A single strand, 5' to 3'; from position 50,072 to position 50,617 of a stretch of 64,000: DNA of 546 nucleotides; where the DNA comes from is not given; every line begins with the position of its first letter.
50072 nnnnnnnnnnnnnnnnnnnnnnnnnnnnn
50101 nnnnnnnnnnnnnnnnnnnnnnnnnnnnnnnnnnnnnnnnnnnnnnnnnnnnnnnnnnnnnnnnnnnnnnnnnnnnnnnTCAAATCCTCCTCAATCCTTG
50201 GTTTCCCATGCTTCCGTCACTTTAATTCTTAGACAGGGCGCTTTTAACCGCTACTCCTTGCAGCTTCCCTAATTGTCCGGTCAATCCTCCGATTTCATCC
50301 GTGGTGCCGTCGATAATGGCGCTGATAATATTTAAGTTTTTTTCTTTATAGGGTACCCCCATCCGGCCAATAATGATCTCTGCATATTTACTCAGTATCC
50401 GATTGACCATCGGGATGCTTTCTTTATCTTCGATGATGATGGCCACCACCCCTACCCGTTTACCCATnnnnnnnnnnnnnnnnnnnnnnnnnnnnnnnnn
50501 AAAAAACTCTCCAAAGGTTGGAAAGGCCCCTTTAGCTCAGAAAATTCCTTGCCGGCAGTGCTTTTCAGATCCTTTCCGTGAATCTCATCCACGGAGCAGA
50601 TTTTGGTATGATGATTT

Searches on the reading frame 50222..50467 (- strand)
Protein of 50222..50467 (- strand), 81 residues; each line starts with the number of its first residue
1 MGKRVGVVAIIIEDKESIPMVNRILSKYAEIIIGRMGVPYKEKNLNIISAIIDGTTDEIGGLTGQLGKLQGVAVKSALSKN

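Call 7: search_protein_families(library=pfam, proteins=[window:50222-50467:-])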
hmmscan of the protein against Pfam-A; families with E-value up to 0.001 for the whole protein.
window:50222-50467:- (81 aa): 1 family
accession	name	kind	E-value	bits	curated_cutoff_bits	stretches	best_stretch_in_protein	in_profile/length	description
PF21699.3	TM1266-like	-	6.2e-31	106.6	27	1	4-76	1-74/74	Iron-only hydrogenase system regulator, putative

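Call 8: find_related_loci(query=window:50222-50467:-, collection=genome_contigs, flank=2500)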
Query window:50222-50467:- (81 aa) in genome_contigs; peptide patterns used: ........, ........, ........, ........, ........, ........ (x = any residue, [..] = any of these).
416 stretches matched a pattern; 145 encode a relative of the query (tblastn E <= 1e-3); the best 80 are kept; 80 distinct loci.
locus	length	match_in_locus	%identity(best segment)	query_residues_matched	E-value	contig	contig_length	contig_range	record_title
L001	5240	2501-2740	70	1-80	1e-35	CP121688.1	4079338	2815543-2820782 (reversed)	Clostridiaceae bacterium 35-E11 chromosome, complete genome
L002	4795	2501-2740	69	1-80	5e-35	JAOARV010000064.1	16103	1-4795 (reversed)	MAG: Marinisporobacter sp. isolate McD2.5 contig_70118, whole genome shotgun sequence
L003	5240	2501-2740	69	1-80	1e-34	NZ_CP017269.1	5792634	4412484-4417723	Geosporobacter ferrireducens strain IRF9 chromosome, complete genome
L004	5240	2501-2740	69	1-80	9e-35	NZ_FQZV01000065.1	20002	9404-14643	Geosporobacter subterraneus DSM 17957, whole genome shotgun sequence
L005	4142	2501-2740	69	1-80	2e-34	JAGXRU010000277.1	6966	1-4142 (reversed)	MAG: Alkaliphilus sp. isolate CROMO_A_126 c_000001130159, whole genome shotgun sequence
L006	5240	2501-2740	66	1-80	5e-33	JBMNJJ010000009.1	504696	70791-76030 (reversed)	MAG: Peptococcia bacterium isolate SBF912LR0HQ0032 contig_9039, whole genome shotgun sequence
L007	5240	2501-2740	70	1-80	3e-33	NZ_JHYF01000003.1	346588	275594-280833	Alkaliphilus transvaalensis ATCC 700919 T335DRAFT_scaffold00003.3_C, whole genome shotgun sequence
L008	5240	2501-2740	66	1-80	5e-33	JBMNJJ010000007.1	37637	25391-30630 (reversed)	MAG: Peptococcia bacterium isolate SBF912LR0HQ0032 contig_48733, whole genome shotgun sequence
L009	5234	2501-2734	68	3-80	3e-33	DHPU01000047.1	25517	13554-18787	MAG TPA_asm: Peptococcaceae bacterium UBA5356 UBA5356_contig_6376, whole genome shotgun sequence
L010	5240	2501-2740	71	1-80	4e-33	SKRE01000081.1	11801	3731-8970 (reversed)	MAG: Clostridiales bacterium isolate CSSed162cmA_474 CSSed16-2cmA-17994, whole genome shotgun sequence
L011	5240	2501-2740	66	1-80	5e-33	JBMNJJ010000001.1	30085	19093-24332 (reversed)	MAG: Peptococcia bacterium isolate SBF912LR0HQ0032 contig_20002, whole genome shotgun sequence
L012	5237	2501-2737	71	1-79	9e-33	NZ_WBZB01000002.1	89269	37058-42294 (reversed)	Alkaliphilus serpentinus strain LacT Alk_LacT_GGACCC_MERGED.PERFECT_contig_2, whole genome shotgun sequence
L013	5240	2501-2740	68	1-80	7e-33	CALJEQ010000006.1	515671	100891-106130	MAG: uncultured Alkaliphilus sp. isolate S1_Bin_METABAT__387_1 genome assembly, contig: c_000002035249, whole genome sho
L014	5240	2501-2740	68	1-80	7e-33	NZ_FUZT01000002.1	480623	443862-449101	Maledivibacter halophilus strain M1, whole genome shotgun sequence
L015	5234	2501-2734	68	3-80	1e-32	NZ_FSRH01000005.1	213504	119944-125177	Peptoclostridium litorale DSM 5388, whole genome shotgun sequence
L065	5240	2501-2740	58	1-79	7e-28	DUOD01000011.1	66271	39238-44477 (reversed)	MAG TPA_asm: Clostridiales bacterium isolate AS08sgBPME_141 39113_AS08, whole genome shotgun sequence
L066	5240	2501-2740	59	1-79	8e-28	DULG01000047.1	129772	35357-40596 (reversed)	MAG TPA_asm: Clostridia bacterium isolate AS04akNAM_103 24980_AS04, whole genome shotgun sequence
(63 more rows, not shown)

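Call 14: search_solved_structures(query=window:50222-50467:-, max_evalue=0.01, show_alignments=1)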
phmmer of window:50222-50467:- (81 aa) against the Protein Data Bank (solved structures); distinct sequences matched with E-value up to 0.01: 1.
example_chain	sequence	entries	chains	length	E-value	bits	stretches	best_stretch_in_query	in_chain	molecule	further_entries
2nzc_A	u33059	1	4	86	7.1e-13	51.6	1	1-77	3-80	Hypothetical protein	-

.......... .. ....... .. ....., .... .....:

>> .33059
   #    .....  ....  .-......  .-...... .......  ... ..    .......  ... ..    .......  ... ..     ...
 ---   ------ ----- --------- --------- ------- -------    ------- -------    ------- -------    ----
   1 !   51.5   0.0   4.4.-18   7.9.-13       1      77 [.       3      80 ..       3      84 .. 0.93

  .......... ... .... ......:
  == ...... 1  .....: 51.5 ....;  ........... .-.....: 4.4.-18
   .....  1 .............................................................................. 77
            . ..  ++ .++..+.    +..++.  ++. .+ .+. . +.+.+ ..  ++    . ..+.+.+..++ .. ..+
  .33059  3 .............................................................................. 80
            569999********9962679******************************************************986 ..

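Call 36: search_protein_families(library=ncbifam, proteins=[window:50222-50467:-], max_evalue=0.01)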
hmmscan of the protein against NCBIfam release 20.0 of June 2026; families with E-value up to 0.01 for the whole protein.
window:50222-50467:- (81 aa): 3 families
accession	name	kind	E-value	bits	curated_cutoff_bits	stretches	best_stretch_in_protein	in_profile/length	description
TIGR03959.1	hyd_TM1266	equivalog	2.3e-32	110.6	60.8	1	4-78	1-75/76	TM1266 family iron-only hydrogenase system putative regulator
NF002169.0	PRK01002.1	subfamily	0.00042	20.3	111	1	2-74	54-127/141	nickel responsive regulator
NF052672.1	CPF_0552_fam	subfamily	0.0017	18.1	85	1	7-76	3-77/80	CPF_0552 family protein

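Call 52: find_homologous_proteins(query=window:50222-50467:-, max_evalue=0.00001)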
Query window:50222-50467:- (81 aa): 209 proteins with E <= 0.00001 among 210 candidates; the best 120 are listed.
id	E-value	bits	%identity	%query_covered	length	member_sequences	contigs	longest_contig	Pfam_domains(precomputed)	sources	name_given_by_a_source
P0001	3.2e-42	159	100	100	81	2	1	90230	PF21699.4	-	-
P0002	7.8e-35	136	80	100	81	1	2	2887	PF21699.4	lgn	-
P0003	3.5e-33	130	78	96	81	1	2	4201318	PF21699.4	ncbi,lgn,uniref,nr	ncbi:putative iron-only hydrogenase system regulator [Clostridium aceticum]|uniref:Putative iron-onl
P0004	9.1e-31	123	71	99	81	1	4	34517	PF21699.4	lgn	-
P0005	1.5e-30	122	72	100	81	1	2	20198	PF21699.4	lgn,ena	-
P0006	3.4e-30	121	70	99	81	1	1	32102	PF21699.4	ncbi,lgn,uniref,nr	ncbi:TM1266 family iron-only hydrogenase system putative regulator [Thermotalea metallivorans]|unire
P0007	5.3e-30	120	71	99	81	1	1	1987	PF21699.4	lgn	-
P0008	1.2e-29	119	69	99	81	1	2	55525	PF21699.4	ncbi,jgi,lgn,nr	ncbi:MAG: iron-only hydrogenase system regulator [Marinisporobacter sp.]|jgi:putative iron-only hydr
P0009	1.4e-29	119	69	99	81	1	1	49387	PF21699.4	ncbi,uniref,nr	ncbi:TM1266 family iron-only hydrogenase system putative regulator [Anaerophilus nitritogenes]|unire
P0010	1.4e-29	119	71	99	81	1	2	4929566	PF21699.4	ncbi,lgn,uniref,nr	ncbi:conserved hypothetical protein [Alkaliphilus metalliredigens QYMF]|uniref:Iron-only hydrogenase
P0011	1.5e-29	119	70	99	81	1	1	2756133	PF21699.4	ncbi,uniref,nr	ncbi:TM1266 family iron-only hydrogenase system putative regulator [Crassaminicella indica]|uniref:I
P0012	1.7e-29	119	70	99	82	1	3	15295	PF21699.4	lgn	-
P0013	1.8e-29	119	70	99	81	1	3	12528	PF21699.4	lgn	-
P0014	1.9e-29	118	70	99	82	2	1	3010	PF21699.4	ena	-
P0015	2.9e-29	118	69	99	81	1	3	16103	PF21699.4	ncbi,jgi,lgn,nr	ncbi:MAG: iron-only hydrogenase system regulator [Marinisporobacter sp.]|jgi:putative iron-only hydr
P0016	3.1e-29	118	71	99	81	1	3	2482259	PF21699.4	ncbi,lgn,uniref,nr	ncbi:putative iron-only hydrogenase system regulator [Caminicella sporogenes DSM 14501]|uniref:Putat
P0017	3.2e-29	118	70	99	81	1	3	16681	PF21699.4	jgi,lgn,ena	-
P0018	3.3e-29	118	69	99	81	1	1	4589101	PF21699.4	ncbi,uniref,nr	ncbi:TM1266 family iron-only hydrogenase system putative regulator [Crassaminicella profunda]|uniref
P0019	3.4e-29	118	70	99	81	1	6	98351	PF21699.4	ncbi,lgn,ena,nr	ncbi:MAG: iron-only hydrogenase system regulator [Alkaliphilus sp.]|nr:iron-only hydrogenase system 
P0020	3.8e-29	118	69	99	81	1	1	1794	PF21699.4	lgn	-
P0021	4.0e-29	117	70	99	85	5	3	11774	PF21699.4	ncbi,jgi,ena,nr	ncbi:MAG: iron-only hydrogenase system regulator [Clostridia bacterium]|jgi:putative iron-only hydro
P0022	4.2e-29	117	69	99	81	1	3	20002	PF21699.4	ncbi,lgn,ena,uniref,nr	ncbi:putative iron-only hydrogenase system regulator [Geosporobacter subterraneus DSM 17957]|uniref:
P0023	4.8e-29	117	69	99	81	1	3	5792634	PF21699.4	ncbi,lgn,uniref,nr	ncbi:TM1266 family iron-only hydrogenase system putative regulator [Geosporobacter ferrireducens]|un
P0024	4.8e-29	117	69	99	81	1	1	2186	PF21699.4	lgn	-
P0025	5.3e-29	117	69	99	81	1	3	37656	PF21699.4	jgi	-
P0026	6.3e-29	117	66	99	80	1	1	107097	PF21699.4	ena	-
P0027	7.5e-29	117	68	99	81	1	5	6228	PF21699.4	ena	-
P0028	8.2e-29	116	69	99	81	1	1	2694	PF21699.4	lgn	-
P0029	9.2e-29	116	66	99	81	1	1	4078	PF21699.4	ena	-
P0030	1.2e-28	116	69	99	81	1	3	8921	PF08753.18,PF21699.4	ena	-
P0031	1.4e-28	116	66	99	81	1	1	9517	PF21699.4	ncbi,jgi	-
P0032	2.0e-28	115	68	99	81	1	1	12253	PF21699.4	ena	-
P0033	3.6e-28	114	68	99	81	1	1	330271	PF21699.4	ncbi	ncbi:iron-only hydrogenase system regulator [Alkaliphilus crotonatoxidans]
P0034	3.7e-28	114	69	99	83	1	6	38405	PF21699.4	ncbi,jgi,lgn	jgi:putative iron-only hydrogenase system regulator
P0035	4.7e-28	114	69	99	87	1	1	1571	PF21699.4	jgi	jgi:putative iron-only hydrogenase system regulator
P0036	4.8e-28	114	71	99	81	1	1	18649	PF21699.4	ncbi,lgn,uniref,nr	ncbi:CopG family transcriptional regulator [Alkaliphilus pronyensis]|uniref:CopG family transcriptio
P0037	5.8e-28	114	69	99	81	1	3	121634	PF21699.4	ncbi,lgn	-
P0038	6.1e-28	114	70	99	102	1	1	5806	PF21699.4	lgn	-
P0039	7.3e-28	113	68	96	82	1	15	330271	PF21699.4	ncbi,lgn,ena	ncbi:TM1266 family iron-only hydrogenase system putative regulator [Alkaliphilus crotonatoxidans]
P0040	7.4e-28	113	69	99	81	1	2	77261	PF21699.4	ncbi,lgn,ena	-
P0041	9.7e-28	113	66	99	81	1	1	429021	PF21699.4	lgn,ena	-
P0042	1.0e-27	113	71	99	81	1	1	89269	PF21699.4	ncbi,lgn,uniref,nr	ncbi:TM1266 family iron-only hydrogenase system putative regulator [Alkaliphilus serpentinus]|uniref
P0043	1.4e-27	113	70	99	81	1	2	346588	PF21699.4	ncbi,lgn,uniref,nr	ncbi:TM1266 family iron-only hydrogenase system putative regulator [Alkaliphilus transvaalensis]|uni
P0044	1.5e-27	113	71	99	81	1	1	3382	PF21699.4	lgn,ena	-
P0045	1.5e-27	112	69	96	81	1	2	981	PF21699.4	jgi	jgi:putative iron-only hydrogenase system regulator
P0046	2.1e-27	112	66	99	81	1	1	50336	PF21699.4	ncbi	-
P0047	2.2e-27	112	68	99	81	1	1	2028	PF21699.4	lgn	-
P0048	2.8e-27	112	69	99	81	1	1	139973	PF21699.4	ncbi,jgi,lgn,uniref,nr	ncbi:TM1266 family iron-only hydrogenase system putative regulator [Paramaledivibacter caminithermal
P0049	2.9e-27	112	68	99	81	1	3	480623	PF21699.4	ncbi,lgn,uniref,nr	ncbi:TM1266 family iron-only hydrogenase system putative regulator [Maledivibacter halophilus]|unire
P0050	5.0e-27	111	68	99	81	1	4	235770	PF21699.4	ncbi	-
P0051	5.3e-27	111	65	99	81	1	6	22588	PF08753.18,PF21699.4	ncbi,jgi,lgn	-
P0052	5.9e-27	111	68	99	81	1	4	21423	PF21699.4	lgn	-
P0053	6.3e-27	111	66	99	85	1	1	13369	PF21699.4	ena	-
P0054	1.1e-26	110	68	99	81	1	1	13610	PF21699.4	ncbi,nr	ncbi:MAG TPA: CopG family transcriptional regulator [Clostridiales bacterium]|nr:CopG family transcr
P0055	1.1e-26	110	65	99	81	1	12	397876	PF21699.4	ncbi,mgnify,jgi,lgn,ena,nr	ncbi:MAG TPA: CopG family transcriptional regulator [Clostridiales bacterium]|mgnify:CR=1 FL=1|nr:Co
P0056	1.1e-26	110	68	100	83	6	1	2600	PF21699.4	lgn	-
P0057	1.2e-26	110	68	99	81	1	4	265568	PF21699.4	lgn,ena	-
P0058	1.2e-26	110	65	100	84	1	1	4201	PF21699.4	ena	-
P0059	1.3e-26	110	66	99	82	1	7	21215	PF21699.4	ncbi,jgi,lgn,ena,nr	ncbi:MAG TPA: CopG family transcriptional regulator [Clostridia bacterium]|jgi:putative iron-only hy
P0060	1.3e-26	109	65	99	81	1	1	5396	PF21699.4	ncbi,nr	ncbi:MAG TPA: CopG family transcriptional regulator [Clostridiales bacterium]|nr:CopG family transcr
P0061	1.4e-26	109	70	91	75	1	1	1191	PF21699.4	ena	-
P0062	1.8e-26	109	65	99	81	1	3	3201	PF21699.4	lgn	-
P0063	2.9e-26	108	65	100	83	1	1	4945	PF21699.4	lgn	-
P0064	3.3e-26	108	64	100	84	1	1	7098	PF21699.4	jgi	jgi:putative iron-only hydrogenase system regulator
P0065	4.4e-26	108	64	99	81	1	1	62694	PF21699.4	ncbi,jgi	-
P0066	4.6e-26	108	69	99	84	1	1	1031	PF21699.4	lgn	-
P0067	6.6e-26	107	65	99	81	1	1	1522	PF21699.4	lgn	-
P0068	8.0e-26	107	65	99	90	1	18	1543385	PF21699.4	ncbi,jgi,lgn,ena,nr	ncbi:MAG TPA: CopG family transcriptional regulator [Tissierellia bacterium]|nr:CopG family transcri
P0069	8.0e-26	107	66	99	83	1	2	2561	PF21699.4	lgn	-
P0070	9.0e-26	107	64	99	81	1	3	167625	PF21699.4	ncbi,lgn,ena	-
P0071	9.1e-26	107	68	96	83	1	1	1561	PF21699.4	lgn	-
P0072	9.2e-26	107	64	95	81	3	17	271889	PF21699.4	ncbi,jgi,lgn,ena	jgi:putative iron-only hydrogenase system regulator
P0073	9.8e-26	107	65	99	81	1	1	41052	PF21699.4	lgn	-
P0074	1.2e-25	106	68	91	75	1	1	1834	PF21699.4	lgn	-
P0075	1.2e-25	106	64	99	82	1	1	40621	PF21699.4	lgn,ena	-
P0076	1.3e-25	106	66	99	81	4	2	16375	PF21699.4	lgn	-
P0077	1.5e-25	106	65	99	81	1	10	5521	PF21699.4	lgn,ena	-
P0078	1.7e-25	106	65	99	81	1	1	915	PF21699.4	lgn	-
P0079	1.7e-25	106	65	99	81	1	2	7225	PF21699.4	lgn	-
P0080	1.8e-25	106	68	99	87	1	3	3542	PF21699.4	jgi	jgi:putative iron-only hydrogenase system regulator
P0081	1.9e-25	106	65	99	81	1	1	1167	PF21699.4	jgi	-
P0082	1.9e-25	106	64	99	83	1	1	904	PF21699.4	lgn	-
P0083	2.2e-25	106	63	100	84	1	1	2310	PF21699.4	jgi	-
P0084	2.5e-25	105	66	99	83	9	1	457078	PF21699.4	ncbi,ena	-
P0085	3.9e-25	105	65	99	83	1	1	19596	PF21699.4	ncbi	-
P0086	3.9e-25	105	65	99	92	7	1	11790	PF21699.4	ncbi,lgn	-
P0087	4.2e-25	105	63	99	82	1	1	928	PF21699.4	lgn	-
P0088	4.2e-25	105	65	99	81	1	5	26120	PF21699.4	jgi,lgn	jgi:putative iron-only hydrogenase system regulator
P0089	4.7e-25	105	65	99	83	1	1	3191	PF21699.4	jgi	-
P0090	4.7e-25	105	64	99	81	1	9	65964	PF21699.4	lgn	-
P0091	4.7e-25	105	66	99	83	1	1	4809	PF21699.4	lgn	-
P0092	4.8e-25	105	63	99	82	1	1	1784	PF21699.4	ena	-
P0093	5.1e-25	104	64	99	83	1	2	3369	PF21699.4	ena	-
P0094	6.3e-25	104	67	96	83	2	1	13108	PF21699.4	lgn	-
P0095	6.4e-25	104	65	99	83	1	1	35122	PF21699.4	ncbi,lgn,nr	nr:TM1266 family iron-only hydrogenase system putative regulator [Sedimentibacter sp.]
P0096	6.9e-25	104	64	99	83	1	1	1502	PF21699.4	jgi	-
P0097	7.4e-25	104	63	99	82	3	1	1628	PF21699.4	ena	-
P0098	7.7e-25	104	63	96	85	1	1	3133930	PF21699.4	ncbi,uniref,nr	ncbi:iron-only hydrogenase system regulator [Sedimentibacter sp. zth1]|uniref:TM1266 family iron-onl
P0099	7.9e-25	104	65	99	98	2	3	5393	PF21699.4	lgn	-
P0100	8.0e-25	104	66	99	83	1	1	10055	PF21699.4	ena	-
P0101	9.9e-25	104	63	99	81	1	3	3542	PF21699.4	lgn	-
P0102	1.1e-24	103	63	99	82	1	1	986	PF21699.4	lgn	-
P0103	1.1e-24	103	63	99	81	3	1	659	PF21699.4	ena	-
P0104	1.2e-24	103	63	99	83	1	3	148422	PF21699.4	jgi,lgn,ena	-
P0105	1.3e-24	103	60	99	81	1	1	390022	PF21699.4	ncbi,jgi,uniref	ncbi:hypothetical protein ASZ90_017218 [hydrocarbon metagenome]|uniref:Iron-only hydrogenase system 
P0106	1.3e-24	103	65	99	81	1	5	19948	PF21699.4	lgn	-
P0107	1.4e-24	103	63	99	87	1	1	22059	PF21699.4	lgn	-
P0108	1.4e-24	103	64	99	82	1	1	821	PF21699.4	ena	-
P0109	1.4e-24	103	64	99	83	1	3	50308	PF21699.4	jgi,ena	-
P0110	1.5e-24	103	63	99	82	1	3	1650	PF21699.4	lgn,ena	-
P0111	1.9e-24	103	63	99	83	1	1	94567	PF21699.4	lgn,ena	-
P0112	2.2e-24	102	63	99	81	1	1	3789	PF21699.4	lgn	-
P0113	2.2e-24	102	63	99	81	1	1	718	PF21699.4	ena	-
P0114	2.2e-24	102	64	99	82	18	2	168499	PF21699.4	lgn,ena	-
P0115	2.5e-24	102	64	99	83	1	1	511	PF21699.4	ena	-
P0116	2.5e-24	102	63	99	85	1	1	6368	PF21699.4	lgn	-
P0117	3.2e-24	102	62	96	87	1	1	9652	PF21699.4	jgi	-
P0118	3.3e-24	102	64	99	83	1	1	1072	PF21699.4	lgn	-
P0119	4.0e-24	102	61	99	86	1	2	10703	PF21699.4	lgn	-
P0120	4.2e-24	102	64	99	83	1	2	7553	PF21699.4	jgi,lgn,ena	-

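Call 53: find_encoding_contigs(protein=P0003, flank=4000, max_places=2)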
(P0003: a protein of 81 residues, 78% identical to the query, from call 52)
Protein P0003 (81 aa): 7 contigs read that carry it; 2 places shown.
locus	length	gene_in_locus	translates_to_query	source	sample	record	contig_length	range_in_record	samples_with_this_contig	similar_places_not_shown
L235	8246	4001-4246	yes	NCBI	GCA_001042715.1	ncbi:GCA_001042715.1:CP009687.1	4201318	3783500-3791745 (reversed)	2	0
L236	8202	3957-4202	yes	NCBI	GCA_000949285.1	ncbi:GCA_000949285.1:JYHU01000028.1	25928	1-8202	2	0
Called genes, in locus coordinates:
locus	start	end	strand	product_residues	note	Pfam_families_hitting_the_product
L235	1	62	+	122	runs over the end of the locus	-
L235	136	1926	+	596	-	PF01257:2Fe-2S_thioredx (faint), PF01512:Complex1_51K, PF10531:SLBB (weak), PF10589:NADH_4Fe-4S, PF00037:Fer4 (weak), PF13237:Fer4_10 (weak), PF12838:Fer4_7 (weak), PF13187:Fer4_9 (weak)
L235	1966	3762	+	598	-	PF00111:Fer2 (weak), PF13510:Fer2_4, PF12837:Fer4_6 (faint), PF10588:NADH-G_4Fe-4S_3, PF12838:Fer4_7, PF22117:Fer4_Nqo3 (weak), PF02906:Fe_hyd_lg_C, PF02256:Fe_hyd_SSU, +2 more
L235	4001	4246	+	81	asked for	PF21699:TM1266-like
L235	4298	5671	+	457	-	PF04055:Radical_SAM, PF06968:BATS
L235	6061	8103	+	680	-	PF02743:dCache_1 (weak), PF17203:sCache_3_2, PF00015:MCPsignal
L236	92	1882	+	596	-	PF01257:2Fe-2S_thioredx (faint), PF01512:Complex1_51K, PF10531:SLBB (weak), PF10589:NADH_4Fe-4S, PF00037:Fer4 (weak), PF13237:Fer4_10 (weak), PF12838:Fer4_7 (weak), PF13187:Fer4_9 (weak)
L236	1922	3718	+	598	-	PF00111:Fer2 (weak), PF13510:Fer2_4, PF12837:Fer4_6 (faint), PF10588:NADH-G_4Fe-4S_3, PF12838:Fer4_7, PF22117:Fer4_Nqo3 (weak), PF02906:Fe_hyd_lg_C, PF02256:Fe_hyd_SSU, +2 more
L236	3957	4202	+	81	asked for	PF21699:TM1266-like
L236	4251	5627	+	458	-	PF04055:Radical_SAM, PF06968:BATS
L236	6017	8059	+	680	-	PF02743:dCache_1 (weak), PF17203:sCache_3_2, PF00015:MCPsignal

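Call 66: predict_structure(alignment_id=A4)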
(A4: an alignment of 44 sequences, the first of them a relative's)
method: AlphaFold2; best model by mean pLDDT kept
length: 81 residues; sequences in the alignment: 44
mean_pLDDT: 95.1   pTM: 0.83
mean pLDDT of the five models: 95.1, 94.7, 94.0, 91.7, 68.2
residues with pLDDT >= 90: 76; 70-90: 3; 50-70: 2; < 50: 0
segments of 3 or more residues with pLDDT < 50: none
pLDDT, mean of each block of 10 residues (from residue 1): 92 96 98 95 94 96 98 95 66
secondary structure, 60 per line:
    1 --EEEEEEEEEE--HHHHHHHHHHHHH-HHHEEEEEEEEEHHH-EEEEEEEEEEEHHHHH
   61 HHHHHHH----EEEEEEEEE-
elements in order: E3-12 H15-27 E32-40 E45-55 H56-67 E72-80

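Call 69: fold_search(model_id=the predicted structure, library=pdb)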
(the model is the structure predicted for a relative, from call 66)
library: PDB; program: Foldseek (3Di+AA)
matches with E <= 10: 1826; with E <= 0.001: 83
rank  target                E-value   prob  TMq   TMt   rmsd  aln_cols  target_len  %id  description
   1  2nzc_A                1.1e-09  1.00  0.88  0.89   1.2        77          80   34  The structure of uncharacterized protein TM1266 from Thermotoga maritima. (released 2006-12-19)
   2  2nzc_B                4.6e-09  1.00  0.90  0.90   1.6        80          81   38  The structure of uncharacterized protein TM1266 from Thermotoga maritima. (released 2006-12-19)
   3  2nzc_D                9.6e-09  1.00  0.89  0.88   1.3        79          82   35  The structure of uncharacterized protein TM1266 from Thermotoga maritima. (released 2006-12-19)
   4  2y3y_C                1.1e-05  1.00  0.78  0.78   2.5        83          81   18  Holo-Ni(II) HpNikR is a symmetric tetramer containing four canonic square-planar Ni(II) ions at physiological pH (released 2011-08-17)
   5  2bj3_A                1.4e-05  1.00  0.85  0.53   1.6        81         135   16  NIKR-apo (released 2005-04-08)
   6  3qsi_A                2.0e-05  1.00  0.74  0.74   2.7        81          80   18  Nickel binding domain of NikR from Helicobacter pylori disclosing partial metal occupancy (released 2012-04-04)
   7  2y3y_A                2.9e-05  1.00  0.77  0.75   2.5        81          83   18  Holo-Ni(II) HpNikR is a symmetric tetramer containing four canonic square-planar Ni(II) ions at physiological pH (released 2011-08-17)
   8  2bj3_D                4.7e-05  1.00  0.88  0.57   1.5        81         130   16  NIKR-apo (released 2005-04-08)
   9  2wvd_C                5.4e-05  1.00  0.73  0.48   2.9        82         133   18  Structural and mechanistic insights into Helicobacter pylori NikR function (released 2010-01-19)
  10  5ypp_E                5.7e-05  1.00  0.66  0.60   3.5        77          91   13  Crystal structure of IlvN.Val-1a (released 2018-09-19)
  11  3ibw_A                6.1e-05  1.00  0.74  0.76   2.0        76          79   22  Crystal Structure of the ACT domain from GTP pyrophosphokinase of Chlorobium tepidum. Northeast Structural Genomics Co (released 2009-07-28)
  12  3pht_B                6.1e-05  1.00  0.77  0.76   2.5        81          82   18  Crystal structure of H74A mutant of Helicobacter Pylori NikR (released 2011-11-23)
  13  2wve_A                9.8e-05  1.00  0.68  0.46   3.2        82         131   18  Structural and mechanistic insights into Helicobacter pylori NikR function (released 2010-01-19)
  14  6mrj_A                1.1e-04  1.00  0.77  0.49   2.5        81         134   18  Crystal structure of H.pylori NikR in complex with DNA (released 2019-11-20)
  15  2ko1_MODEL_1_A        1.3e-04  1.00  0.74  0.69   2.5        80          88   22  Solution NMR structure of the ACT domain from GTP pyrophosphokinase of Chlorobium tepidum. Northeast Structura (released 2009-09-29)
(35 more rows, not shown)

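Call 76: search_protein_families(library=pfam, proteins=[L066:2905-4065:+, L066:4200-5084:+, L066:2026-2511:+, L065:2771-3244:+], max_evalue=0.001)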
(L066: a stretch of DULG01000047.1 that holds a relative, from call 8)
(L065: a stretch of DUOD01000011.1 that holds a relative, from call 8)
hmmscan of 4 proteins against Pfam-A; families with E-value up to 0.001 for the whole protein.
L066:2905-4065:+ (386 aa): 4 families
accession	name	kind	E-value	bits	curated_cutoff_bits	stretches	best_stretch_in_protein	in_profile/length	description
PF13458.12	Peripla_BP_6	-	7.1e-72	243.4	31.7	1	33-375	2-341/343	Periplasmic binding protein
PF01094.35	ANF_receptor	-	9.1e-35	120.8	25.4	1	56-374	6-351/353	Receptor family ligand binding region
PF13433.12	Peripla_BP_5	-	3.5e-25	89.3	27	2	33-120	1-88/363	Periplasmic binding protein domain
PF13407.12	Peripla_BP_4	-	0.0002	21.4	35.1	1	60-262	20-218/258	Periplasmic binding protein domain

L066:4200-5084:+ (294 aa): 2 families
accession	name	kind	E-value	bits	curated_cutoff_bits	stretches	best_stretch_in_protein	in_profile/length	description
PF02653.21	BPD_transp_2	-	6.1e-47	160.4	26.8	1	8-278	2-269/269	Branched-chain amino acid transport system / permease component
PF01032.23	FecCD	-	1.2e-05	24.9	26.5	1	43-211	83-240/311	FecCD transport family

L066:2026-2511:+ (161 aa): 2 families
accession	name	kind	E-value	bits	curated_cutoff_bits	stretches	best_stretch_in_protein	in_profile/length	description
PF05103.18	DivIVA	-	7.1e-51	172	28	1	2-132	1-131/131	DivIVA protein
PF00430.23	ATP-synt_B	-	0.00062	20.3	28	1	72-122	51-98/132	ATP synthase B/B' CF(0)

L065:2771-3244:+ (158 aa): 0 families
